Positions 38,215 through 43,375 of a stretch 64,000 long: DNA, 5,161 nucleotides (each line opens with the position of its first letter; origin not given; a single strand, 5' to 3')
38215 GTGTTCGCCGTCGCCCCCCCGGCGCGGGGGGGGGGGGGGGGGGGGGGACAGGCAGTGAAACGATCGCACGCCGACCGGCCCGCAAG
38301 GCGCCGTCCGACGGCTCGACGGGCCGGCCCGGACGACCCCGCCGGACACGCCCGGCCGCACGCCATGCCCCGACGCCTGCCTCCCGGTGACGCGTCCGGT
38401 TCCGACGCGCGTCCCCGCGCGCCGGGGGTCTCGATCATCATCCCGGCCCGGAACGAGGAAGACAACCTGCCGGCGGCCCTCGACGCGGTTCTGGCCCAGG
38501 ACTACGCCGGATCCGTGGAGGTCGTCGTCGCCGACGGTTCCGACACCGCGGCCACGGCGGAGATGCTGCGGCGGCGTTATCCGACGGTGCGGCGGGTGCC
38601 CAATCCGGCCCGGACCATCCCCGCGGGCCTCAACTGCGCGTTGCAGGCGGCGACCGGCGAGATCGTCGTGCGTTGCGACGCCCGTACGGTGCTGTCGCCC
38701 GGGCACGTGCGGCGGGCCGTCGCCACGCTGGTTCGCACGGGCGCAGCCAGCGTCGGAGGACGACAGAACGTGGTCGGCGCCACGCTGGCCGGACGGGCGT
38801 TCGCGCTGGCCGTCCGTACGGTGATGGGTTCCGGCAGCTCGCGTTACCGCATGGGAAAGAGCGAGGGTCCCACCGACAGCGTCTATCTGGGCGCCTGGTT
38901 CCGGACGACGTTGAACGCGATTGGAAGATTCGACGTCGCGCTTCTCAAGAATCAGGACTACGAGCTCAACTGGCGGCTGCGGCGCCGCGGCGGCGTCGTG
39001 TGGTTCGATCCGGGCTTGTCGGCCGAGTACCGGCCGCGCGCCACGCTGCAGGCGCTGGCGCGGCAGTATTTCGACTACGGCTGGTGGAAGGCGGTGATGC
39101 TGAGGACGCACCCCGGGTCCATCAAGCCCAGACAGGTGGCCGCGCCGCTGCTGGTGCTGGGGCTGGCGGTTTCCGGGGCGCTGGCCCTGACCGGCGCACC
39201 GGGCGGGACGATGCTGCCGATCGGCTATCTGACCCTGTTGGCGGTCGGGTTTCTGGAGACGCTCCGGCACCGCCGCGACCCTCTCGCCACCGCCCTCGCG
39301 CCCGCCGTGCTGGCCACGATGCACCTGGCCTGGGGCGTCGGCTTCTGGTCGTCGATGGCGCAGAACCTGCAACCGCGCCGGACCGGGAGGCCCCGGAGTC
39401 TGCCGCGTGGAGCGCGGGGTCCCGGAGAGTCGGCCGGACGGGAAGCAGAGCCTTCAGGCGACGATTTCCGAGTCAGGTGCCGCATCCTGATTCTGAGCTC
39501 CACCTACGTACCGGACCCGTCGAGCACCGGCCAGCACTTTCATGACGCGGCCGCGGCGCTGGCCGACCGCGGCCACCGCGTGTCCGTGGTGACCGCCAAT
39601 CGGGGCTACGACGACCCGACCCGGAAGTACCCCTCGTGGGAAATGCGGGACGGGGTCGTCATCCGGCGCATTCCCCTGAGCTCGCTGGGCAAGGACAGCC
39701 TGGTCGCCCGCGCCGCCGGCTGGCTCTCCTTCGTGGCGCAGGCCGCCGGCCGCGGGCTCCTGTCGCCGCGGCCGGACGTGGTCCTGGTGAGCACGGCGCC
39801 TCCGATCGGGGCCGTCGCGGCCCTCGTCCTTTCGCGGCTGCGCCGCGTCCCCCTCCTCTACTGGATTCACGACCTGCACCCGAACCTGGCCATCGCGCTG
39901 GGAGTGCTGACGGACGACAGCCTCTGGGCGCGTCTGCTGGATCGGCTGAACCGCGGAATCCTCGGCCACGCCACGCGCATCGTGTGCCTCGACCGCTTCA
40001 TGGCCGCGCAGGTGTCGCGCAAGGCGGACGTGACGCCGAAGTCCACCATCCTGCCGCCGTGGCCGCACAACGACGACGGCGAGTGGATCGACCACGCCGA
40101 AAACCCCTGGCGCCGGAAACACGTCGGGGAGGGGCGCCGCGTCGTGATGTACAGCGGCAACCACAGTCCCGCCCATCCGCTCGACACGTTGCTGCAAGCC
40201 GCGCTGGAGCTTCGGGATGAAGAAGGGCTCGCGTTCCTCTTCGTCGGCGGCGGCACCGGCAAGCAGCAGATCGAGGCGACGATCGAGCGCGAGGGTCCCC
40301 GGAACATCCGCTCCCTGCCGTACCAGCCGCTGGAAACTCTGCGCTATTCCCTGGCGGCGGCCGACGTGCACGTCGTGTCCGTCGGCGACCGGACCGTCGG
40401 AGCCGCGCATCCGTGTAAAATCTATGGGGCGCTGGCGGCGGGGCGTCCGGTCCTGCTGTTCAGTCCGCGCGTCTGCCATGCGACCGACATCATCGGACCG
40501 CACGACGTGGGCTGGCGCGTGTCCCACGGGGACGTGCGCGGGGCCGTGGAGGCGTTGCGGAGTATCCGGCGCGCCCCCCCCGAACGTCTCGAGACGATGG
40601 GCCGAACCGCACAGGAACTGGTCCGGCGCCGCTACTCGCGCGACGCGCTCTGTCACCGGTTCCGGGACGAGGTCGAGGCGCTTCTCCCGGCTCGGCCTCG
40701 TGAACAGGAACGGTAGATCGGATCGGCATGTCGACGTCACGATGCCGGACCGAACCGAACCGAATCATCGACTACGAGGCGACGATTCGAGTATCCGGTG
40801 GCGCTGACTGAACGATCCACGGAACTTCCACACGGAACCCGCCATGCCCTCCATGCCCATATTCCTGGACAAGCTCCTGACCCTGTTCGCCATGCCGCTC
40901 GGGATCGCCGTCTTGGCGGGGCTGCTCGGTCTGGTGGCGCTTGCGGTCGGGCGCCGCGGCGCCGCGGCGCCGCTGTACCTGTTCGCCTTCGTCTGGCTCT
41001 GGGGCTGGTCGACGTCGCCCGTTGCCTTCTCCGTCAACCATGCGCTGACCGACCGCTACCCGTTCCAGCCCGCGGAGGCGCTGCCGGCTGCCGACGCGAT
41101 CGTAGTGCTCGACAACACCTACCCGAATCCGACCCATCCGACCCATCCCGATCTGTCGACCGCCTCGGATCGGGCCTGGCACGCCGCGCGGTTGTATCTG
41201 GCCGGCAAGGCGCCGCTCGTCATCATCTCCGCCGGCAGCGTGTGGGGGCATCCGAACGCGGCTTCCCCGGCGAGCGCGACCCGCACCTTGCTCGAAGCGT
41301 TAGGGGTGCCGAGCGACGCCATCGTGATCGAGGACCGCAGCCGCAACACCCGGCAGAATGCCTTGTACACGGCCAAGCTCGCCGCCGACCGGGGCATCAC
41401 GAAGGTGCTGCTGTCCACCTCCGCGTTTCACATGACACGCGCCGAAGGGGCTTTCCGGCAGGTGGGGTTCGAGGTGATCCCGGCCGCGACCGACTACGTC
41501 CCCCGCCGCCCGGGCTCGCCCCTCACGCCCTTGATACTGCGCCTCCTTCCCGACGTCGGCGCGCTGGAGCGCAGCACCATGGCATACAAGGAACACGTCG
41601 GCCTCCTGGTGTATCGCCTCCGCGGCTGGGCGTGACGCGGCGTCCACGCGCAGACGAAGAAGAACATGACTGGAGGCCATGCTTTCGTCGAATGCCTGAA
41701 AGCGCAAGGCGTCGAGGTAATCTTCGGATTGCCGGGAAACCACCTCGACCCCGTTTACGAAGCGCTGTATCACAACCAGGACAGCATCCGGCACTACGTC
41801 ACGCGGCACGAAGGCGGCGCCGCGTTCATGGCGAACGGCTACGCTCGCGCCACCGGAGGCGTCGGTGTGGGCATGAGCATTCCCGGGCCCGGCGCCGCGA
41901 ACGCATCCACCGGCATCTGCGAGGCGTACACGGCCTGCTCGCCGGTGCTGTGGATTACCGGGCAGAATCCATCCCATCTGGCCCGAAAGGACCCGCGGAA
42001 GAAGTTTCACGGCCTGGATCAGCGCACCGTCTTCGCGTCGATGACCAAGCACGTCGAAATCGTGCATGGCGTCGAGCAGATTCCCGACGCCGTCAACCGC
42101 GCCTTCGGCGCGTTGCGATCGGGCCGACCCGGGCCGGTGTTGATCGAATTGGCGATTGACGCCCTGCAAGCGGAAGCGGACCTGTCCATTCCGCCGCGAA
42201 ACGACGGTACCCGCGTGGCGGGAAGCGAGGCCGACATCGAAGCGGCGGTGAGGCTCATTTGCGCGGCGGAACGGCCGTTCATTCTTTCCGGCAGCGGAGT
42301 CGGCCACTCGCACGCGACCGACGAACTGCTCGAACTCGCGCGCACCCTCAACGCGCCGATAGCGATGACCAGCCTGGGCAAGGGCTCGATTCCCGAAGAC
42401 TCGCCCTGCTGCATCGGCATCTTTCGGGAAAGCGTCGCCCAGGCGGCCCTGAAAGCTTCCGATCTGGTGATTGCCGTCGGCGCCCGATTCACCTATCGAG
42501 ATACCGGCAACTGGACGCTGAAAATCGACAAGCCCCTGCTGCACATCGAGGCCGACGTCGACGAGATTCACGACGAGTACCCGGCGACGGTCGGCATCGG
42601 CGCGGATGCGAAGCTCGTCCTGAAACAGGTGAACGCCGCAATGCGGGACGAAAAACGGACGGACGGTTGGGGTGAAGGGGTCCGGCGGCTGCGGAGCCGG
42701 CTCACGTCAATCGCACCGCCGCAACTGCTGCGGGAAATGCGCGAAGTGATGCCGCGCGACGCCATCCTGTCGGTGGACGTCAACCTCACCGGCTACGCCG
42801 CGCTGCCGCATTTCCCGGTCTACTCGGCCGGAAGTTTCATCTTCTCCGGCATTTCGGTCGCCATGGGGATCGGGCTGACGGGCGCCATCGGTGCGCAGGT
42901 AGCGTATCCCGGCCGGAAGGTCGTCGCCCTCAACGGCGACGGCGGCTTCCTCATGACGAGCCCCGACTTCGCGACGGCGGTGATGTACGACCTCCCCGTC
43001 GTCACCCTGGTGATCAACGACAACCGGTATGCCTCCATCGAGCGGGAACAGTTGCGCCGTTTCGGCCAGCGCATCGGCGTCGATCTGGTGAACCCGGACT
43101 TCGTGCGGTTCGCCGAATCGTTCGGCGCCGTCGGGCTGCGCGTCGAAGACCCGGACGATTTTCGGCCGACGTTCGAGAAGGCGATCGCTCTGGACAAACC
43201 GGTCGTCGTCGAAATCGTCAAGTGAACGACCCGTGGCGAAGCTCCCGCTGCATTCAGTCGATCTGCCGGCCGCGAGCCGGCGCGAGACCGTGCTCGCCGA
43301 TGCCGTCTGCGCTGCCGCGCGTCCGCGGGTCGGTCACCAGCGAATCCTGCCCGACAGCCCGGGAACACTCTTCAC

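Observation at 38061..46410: Inverted G22 / C27 homopolymer pair bracketing an 8-kb glycan-biosynthesis cassette, one tract in each outer gene leader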

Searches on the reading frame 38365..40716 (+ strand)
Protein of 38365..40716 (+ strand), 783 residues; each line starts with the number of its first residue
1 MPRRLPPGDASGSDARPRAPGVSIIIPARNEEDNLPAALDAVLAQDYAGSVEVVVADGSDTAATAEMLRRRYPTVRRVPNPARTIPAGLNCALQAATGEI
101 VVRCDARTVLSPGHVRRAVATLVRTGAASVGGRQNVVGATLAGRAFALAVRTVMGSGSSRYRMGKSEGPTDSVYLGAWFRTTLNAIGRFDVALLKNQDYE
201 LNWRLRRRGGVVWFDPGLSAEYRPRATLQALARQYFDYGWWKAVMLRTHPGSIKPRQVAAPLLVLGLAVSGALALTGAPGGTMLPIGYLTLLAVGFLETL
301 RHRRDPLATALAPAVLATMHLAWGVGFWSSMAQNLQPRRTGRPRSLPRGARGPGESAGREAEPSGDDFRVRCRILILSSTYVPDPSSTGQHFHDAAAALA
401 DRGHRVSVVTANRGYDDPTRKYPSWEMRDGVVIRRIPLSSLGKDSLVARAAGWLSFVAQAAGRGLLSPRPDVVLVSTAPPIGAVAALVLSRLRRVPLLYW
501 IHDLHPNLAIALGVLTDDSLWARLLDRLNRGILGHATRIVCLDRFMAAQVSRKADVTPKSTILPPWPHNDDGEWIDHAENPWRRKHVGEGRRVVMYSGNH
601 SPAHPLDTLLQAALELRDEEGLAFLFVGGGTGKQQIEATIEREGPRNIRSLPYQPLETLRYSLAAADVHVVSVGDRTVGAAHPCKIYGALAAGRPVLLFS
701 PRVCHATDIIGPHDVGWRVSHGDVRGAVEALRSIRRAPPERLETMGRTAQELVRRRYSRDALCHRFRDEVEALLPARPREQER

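Call 8: search_protein_families(library=pfam, proteins=[window:38365-40716:+])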
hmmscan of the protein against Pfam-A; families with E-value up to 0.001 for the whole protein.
window:38365-40716:+ (783 aa): 4 families
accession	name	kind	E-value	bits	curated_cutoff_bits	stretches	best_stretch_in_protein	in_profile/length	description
PF00535.33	Glycos_transf_2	-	1e-18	68.3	23.3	1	23-187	1-159/168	Glycosyl transferase family 2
PF13641.12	Glyco_tranf_2_3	-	1.4e-15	58.4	27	1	20-234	1-223/230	Glycosyltransferase like family 2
PF13439.12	Glyco_transf_4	-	1.5e-14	54.8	28.5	1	389-564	5-163/170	Glycosyltransferase Family 4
PF00534.26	Glycos_transf_1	-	2.9e-09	37.1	26.4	1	583-750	6-170/172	Glycosyl transferases group 1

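Call 17: find_related_loci(query=window:38365-40716:+, collection=genome_contigs, flank=10000)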
Query window:38365-40716:+ (783 aa) in genome_contigs; peptide patterns used: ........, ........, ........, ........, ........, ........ (x = any residue, [..] = any of these).
350 stretches matched a pattern; 295 encode a relative of the query (tblastn E <= 1e-3); the best 80 are kept; 79 distinct loci.
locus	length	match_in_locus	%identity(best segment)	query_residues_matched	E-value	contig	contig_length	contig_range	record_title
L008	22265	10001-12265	75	20-773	0e+0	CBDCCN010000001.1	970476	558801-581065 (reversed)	MAG: Vicinamibacterales bacterium isolate 1d3aa380-3d16-43da-b993-60d5eb5b4b02 genome assembly, contig: contig_1, whole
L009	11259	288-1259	34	20-331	9e-44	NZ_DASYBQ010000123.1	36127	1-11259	MAG: Pseudonocardia sp. isolate SMAG_U4911 k141_2156666, whole genome shotgun sequence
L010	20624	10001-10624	31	5-199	3e-15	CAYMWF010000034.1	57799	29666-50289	MAG TPA_asm: uncultured Gemmatimonadota bacterium isolate binchicken_co97_173 genome assembly, contig: NODE_2042_length_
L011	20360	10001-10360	34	20-132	9e-13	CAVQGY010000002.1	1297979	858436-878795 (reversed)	MAG: uncultured Chloroflexia bacterium isolate MFD09964.bin.1.182 genome assembly, contig: contig_13089, whole genome sh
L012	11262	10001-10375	42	6-127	1e-12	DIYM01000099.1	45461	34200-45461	MAG TPA_asm: Phycisphaerales bacterium UBA6054 UBA6054_contig_767, whole genome shotgun sequence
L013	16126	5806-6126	37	11-109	2e-12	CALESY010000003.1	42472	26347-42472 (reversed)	MAG TPA_asm: uncultured Chitinophagaceae bacterium isolate SRR5576004_bin.58_CONCOCT_v1.1_MAG genome assembly, contig: E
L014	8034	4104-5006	29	13-304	5e-12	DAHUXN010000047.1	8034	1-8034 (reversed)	MAG TPA_asm: Acidobacteria bacterium isolate clean266 k141_39426, whole genome shotgun sequence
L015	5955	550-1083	32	20-187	5e-12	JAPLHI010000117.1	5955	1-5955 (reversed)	MAG: Chloroflexota bacterium isolate LacPavin_0920_SED3_MAG_48_9 LacPavin_0920_SED3_scaffold_832324, whole genome shotgu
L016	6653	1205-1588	35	20-137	2e-11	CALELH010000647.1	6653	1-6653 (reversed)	MAG TPA_asm: uncultured Myxococcales bacterium isolate ERR598995_bin.40_CONCOCT_v1.1_MAG genome assembly, contig: ERZ842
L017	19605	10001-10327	43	15-122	2e-11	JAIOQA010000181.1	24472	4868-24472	MAG: Deltaproteobacteria bacterium isolate LakeFargette_0920_ALND_MAG_72_12 LacPavin_0920_ALND_scaffold_305615, whole ge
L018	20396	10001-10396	33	18-136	5e-11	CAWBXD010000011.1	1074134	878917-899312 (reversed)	MAG: uncultured Chloroflexia bacterium isolate MFD04580.bin.2.113 genome assembly, contig: contig_9414, whole genome sho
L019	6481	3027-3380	36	22-132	5e-11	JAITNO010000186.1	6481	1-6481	MAG: Spirochaetaceae bacterium isolate Po218_bin20 k119_393606, whole genome shotgun sequence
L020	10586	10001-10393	33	19-140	7e-11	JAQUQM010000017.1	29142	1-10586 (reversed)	MAG: Dehalococcoidia bacterium isolate STD1_5 NODE_3277_length_29142_cov_3.420610_Sandtown_D1, whole genome shotgun sequ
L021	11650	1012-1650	30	11-213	9e-11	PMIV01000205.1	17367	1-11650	MAG: Anaerolineaceae bacterium isolate fen_1049 73.20120600_E3D.174_contig_77380, whole genome shotgun sequence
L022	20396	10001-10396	33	18-140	9e-11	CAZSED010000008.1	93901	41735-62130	MAG TPA_asm: uncultured Dehalococcoidales bacterium isolate SRP098346_co1_392 genome assembly, contig: NODE_53_length_93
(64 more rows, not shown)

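Call 20: find_encoding_contigs(protein=window:38365-40716:+, flank=3000, max_places=10)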
Protein window:38365-40716:+ (783 aa): no gene with exactly this product is on record in the collection.

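Call 23: find_homologous_proteins(query=window:38365-40716:+, max_evalue=1e-50)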
Query window:38365-40716:+ (783 aa): 133 proteins with E <= 1e-50 among 8000 candidates; the best 120 are listed.
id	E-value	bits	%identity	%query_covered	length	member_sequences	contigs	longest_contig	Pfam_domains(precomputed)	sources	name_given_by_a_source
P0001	0.0e+0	1592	90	100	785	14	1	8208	PF13506.14,PF13641.13,PF13439.13,PF00535.33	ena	-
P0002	0.0e+0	1230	75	96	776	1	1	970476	PF13506.14,PF13641.13,PF00534.27,PF13579.13,PF13439.13,PF00535.33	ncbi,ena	-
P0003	9.1e-285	965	67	51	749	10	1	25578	PF13506.14,PF13641.13,PF00534.27,PF13579.13,PF13439.13,PF00535.33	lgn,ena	-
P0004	9.3e-281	952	67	51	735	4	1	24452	PF13506.14,PF13641.13,PF00534.27,PF13579.13,PF13439.13,PF00535.33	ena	-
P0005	3.0e-279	947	66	51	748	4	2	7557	PF13506.14,PF13641.13,PF00534.27,PF13579.13,PF13439.13,PF00535.33,PF13692.13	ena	-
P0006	2.0e-278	944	66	51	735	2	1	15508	PF13506.14,PF13641.13,PF00534.27,PF13579.13,PF13439.13,PF00535.33,PF13692.13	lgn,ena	-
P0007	1.7e-244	832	59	51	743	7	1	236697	PF13506.14,PF13641.13,PF13579.13,PF13439.13,PF00535.33,PF13692.13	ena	-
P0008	9.4e-218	743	57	40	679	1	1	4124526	PF13632.13,PF13506.14,PF13641.13,PF00535.33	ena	-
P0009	1.3e-217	743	57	41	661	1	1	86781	PF13632.13,PF13506.14,PF13641.13,PF00535.33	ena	-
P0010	1.7e-216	739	57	41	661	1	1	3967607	PF13632.13,PF13506.14,PF13641.13,PF00535.33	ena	-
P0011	3.5e-215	735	56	40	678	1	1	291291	PF13506.14,PF13641.13,PF00535.33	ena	-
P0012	5.5e-214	731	56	41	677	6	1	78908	PF13632.13,PF13506.14,PF13641.13,PF15915.11,PF00535.33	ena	-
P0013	4.1e-213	728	56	40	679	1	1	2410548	PF13632.13,PF13506.14,PF13641.13,PF15915.11,PF00535.33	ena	-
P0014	8.5e-212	724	57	40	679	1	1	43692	PF13632.13,PF13506.14,PF13641.13,PF00535.33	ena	-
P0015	1.7e-211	723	58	40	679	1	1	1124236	PF13506.14,PF13641.13,PF15915.11,PF00535.33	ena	-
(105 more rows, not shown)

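Call 24: find_encoding_contigs(protein=P0001, flank=10000, max_places=10)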
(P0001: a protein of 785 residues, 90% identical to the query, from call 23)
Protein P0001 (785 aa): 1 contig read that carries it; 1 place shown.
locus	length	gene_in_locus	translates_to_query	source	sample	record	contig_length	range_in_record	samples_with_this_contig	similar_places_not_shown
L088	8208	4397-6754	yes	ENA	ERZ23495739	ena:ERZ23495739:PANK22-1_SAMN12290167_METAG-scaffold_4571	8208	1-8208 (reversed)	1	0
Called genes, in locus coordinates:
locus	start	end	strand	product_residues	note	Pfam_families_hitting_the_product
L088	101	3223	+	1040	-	PF07676:PD40 (faint), PF26550:Tricorn_2nd, PF26549:Tricorn_N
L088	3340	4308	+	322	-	PF01073:3Beta_HSD, PF01370:Epimerase, PF07993:NAD_binding_4 (faint), PF13460:NAD_binding_10 (weak), PF16363:GDP_Man_Dehyd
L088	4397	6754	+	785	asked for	PF00535:Glycos_transf_2, PF13506:Glyco_transf_21, PF13641:Glyco_tranf_2_3, PF13439:Glyco_transf_4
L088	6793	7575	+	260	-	PF02698:DUF218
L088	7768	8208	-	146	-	?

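Call 25: find_encoding_contigs(protein=P0003, flank=10000, max_places=6)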
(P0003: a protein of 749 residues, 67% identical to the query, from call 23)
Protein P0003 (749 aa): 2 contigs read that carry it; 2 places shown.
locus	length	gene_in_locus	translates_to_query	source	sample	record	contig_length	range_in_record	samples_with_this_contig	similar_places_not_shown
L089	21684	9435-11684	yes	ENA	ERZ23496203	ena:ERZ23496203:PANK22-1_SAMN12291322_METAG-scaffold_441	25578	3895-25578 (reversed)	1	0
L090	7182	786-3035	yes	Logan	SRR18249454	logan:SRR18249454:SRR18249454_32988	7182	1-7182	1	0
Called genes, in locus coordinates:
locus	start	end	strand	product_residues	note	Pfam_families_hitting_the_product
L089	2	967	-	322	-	?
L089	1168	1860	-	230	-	PF00392:GntR, PF13412:HTH_24 (faint), PF07729:FCD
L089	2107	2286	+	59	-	-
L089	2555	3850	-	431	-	PF07690:MFS_1, PF12832:MFS_1_like (weak), PF07690:MFS_1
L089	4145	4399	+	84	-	-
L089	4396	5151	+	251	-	PF02596:DUF169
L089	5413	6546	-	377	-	PF01008:IF-2B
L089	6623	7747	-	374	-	PF00890:FAD_binding_2 (weak), PF01266:DAO, PF01494:FAD_binding_3, PF07992:Pyr_redox_2 (weak), PF12831:FAD_oxidored (weak), PF13450:NAD_binding_8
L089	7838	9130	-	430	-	PF02353:CMAS, PF05175:MTS (weak), PF13489:Methyltransf_23, PF13847:Methyltransf_31, PF08241:Methyltransf_11, PF08242:Methyltransf_12, PF13649:Methyltransf_25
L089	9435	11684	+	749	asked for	PF13439:Glyco_transf_4, PF13579:Glyco_trans_4_4, PF00534:Glycos_transf_1, PF13506:Glyco_transf_21, PF13641:Glyco_tranf_2_3, PF00535:Glycos_transf_2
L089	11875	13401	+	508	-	-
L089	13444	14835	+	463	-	PF04932:Wzy_C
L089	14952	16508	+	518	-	PF01943:Polysacc_synt, PF13440:Polysacc_synt_3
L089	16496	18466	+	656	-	PF13522:GATase_6, PF13537:GATase_7, PF00733:Asn_synthase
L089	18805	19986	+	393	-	PF20706:GT4-conflict (weak), PF13692:Glyco_trans_1_4, PF00534:Glycos_transf_1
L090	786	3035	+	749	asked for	PF13439:Glyco_transf_4, PF13579:Glyco_trans_4_4, PF00534:Glycos_transf_1, PF13506:Glyco_transf_21, PF13641:Glyco_tranf_2_3, PF00535:Glycos_transf_2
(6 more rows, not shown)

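Call 69: search_protein_families(library=pfam, proteins=[L008:17090-19633:+, L008:19923-21197:-, L008:21002-22249:-, L008:21011-22099:+, L008:12484-13242:+, L008:13694-14683:-, L008:14688-15599:-, L008:8258-9688:-], max_evalue=0.001)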
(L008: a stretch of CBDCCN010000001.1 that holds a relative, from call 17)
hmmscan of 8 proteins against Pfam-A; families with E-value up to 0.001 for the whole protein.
L008:17090-19633:+ (847 aa): 3 families
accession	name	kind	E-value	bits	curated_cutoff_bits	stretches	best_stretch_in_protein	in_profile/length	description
PF00534.26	Glycos_transf_1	-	1.9e-34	119.1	26.4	1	667-820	14-169/172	Glycosyl transferases group 1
PF13692.12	Glyco_trans_1_4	-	3.7e-33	115.2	27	1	669-808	2-141/142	Glycosyl transferases group 1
PF13439.12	Glyco_transf_4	-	1.2e-23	84.5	28.5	1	488-646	2-167/170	Glycosyltransferase Family 4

L008:19923-21197:- (424 aa): 1 family
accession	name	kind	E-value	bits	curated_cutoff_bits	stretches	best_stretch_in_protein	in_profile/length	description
PF03567.20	Sulfotransfer_2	-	3.4e-19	70.4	22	1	194-416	1-252/252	Sulfotransferase family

L008:21002-22249:- (415 aa): 3 families
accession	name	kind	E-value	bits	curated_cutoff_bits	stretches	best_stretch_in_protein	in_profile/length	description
PF05598.16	DUF772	-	3.2e-19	69.2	23.1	1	14-86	1-72/74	Transposase domain (DUF772)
PF01609.27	DDE_Tnp_1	-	1.5e-07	31.8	23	1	166-354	14-200/200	Transposase DDE domain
PF13751.12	DDE_Tnp_1_6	-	9.4e-06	26.4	25.1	1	290-355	57-122/125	Transposase DDE domain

L008:21011-22099:+ (362 aa): 0 families

L008:12484-13242:+ (252 aa): 0 families

L008:13694-14683:- (329 aa): 6 families
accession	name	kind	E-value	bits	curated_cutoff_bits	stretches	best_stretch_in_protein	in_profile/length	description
PF01370.27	Epimerase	-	5.8e-44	150.7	20.9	1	3-244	1-240/240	NAD dependent epimerase/dehydratase family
PF16363.11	GDP_Man_Dehyd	-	1e-29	104.5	27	1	4-314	1-330/332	GDP-mannose 4,6 dehydratase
PF04321.23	RmlD_sub_bind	-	8.8e-09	35.3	27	1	1-266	1-235/287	RmlD substrate binding domain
PF13460.12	NAD_binding_10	-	6.3e-08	33.1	27.2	1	7-173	1-146/184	NAD(P)H-binding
PF01073.25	3Beta_HSD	-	4e-06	26.5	22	1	4-227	1-225/280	3-beta hydroxysteroid dehydrogenase/isomerase family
PF07993.18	NAD_binding_4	-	6.9e-06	25.8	20.1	1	98-186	118-215/258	Male sterility protein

L008:14688-15599:- (303 aa): 2 families
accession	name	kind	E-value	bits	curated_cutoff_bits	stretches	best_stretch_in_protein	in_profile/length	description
PF00984.24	UDPG_MGDP_dh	-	3.3e-21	75.6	25.4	1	196-290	2-93/94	UDP-glucose/GDP-mannose dehydrogenase family, central domain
PF03721.20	UDPG_MGDP_dh_N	-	3.9e-21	75.9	27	1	65-178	61-184/187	UDP-glucose/GDP-mannose dehydrogenase family, NAD binding domain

L008:8258-9688:- (476 aa): 0 families

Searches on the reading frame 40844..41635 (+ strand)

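Call 8: search_protein_families(library=pfam, proteins=[window:40844-41635:+])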
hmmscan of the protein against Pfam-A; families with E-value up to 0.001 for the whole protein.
window:40844-41635:+ (263 aa): 1 family
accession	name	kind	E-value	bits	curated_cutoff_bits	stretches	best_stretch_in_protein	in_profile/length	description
PF02698.23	DUF218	-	4.2e-28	98.4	27.6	1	84-253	1-133/133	DUF218 domain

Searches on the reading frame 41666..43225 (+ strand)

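Call 8: search_protein_families(library=pfam, proteins=[window:41666-43225:+])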
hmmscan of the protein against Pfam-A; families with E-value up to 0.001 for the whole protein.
window:41666-43225:+ (519 aa): 3 families
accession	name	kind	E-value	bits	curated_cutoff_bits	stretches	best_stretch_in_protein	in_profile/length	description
PF02775.26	TPP_enzyme_C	-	3.2e-37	128.1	21.9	1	381-517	11-151/151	Thiamine pyrophosphate enzyme, C-terminal TPP binding domain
PF02776.23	TPP_enzyme_N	-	6e-37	126.5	26.8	1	1-119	1-116/119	Thiamine pyrophosphate enzyme, N-terminal TPP binding domain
PF00205.28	TPP_enzyme_M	-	6.2e-32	110.6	30.4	1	191-321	1-136/137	Thiamine pyrophosphate enzyme, central domain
